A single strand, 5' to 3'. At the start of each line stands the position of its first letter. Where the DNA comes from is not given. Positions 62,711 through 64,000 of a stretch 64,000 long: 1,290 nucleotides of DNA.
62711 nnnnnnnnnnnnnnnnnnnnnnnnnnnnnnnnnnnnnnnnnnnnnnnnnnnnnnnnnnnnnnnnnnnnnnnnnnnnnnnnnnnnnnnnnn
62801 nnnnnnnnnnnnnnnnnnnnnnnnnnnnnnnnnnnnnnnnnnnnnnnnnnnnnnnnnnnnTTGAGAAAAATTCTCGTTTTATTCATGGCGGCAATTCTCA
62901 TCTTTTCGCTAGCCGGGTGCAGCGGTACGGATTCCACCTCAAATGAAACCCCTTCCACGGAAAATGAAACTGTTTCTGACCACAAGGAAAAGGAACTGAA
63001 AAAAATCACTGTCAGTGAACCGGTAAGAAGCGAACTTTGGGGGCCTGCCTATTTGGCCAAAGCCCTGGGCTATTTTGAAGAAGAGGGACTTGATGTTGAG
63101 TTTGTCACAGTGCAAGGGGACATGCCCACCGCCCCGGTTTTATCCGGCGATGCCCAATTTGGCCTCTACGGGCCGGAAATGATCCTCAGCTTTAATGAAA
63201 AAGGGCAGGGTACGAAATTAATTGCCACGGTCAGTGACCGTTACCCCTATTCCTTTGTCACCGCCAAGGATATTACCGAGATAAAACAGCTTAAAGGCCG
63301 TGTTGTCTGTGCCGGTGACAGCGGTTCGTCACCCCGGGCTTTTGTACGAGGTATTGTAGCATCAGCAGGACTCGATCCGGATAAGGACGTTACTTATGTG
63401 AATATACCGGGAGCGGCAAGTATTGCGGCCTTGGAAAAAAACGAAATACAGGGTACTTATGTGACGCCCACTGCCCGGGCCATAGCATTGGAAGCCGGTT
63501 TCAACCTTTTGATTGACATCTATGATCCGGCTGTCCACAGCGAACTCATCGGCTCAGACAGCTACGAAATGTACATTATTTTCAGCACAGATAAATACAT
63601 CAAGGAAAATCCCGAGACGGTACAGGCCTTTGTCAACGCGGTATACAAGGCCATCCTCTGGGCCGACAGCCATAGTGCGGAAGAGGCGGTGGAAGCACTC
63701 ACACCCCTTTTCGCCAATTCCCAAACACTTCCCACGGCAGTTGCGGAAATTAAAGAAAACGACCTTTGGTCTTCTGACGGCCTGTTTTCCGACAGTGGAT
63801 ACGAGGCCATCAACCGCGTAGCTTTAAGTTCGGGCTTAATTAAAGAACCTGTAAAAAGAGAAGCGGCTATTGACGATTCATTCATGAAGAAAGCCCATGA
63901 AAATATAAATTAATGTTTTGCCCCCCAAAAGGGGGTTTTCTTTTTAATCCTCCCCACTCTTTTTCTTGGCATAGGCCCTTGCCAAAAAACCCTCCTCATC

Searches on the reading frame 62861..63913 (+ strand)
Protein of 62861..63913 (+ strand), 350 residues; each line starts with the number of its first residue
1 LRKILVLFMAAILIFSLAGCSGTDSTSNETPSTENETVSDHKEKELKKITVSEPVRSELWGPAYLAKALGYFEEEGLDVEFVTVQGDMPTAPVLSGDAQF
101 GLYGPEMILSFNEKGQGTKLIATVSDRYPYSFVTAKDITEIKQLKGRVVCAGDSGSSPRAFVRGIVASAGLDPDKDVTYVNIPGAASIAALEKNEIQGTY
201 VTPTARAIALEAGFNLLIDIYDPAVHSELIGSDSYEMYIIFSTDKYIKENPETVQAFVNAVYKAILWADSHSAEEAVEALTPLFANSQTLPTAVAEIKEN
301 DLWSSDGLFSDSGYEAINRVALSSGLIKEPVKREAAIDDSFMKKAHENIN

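Call 87: search_protein_families(library=pfam, proteins=[window:62861-63913:+], max_evalue=0.00001)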
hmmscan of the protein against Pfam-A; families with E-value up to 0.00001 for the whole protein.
window:62861-63913:+ (350 aa): 2 families
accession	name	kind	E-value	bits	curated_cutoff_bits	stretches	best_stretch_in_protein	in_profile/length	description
PF09084.16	NMT1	-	7e-29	101.7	20.5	1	62-271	6-212/216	NMT1/THI5 like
PF13379.11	NMT1_2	-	3.4e-13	50.4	24.7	1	106-277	80-247/252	NMT1-like family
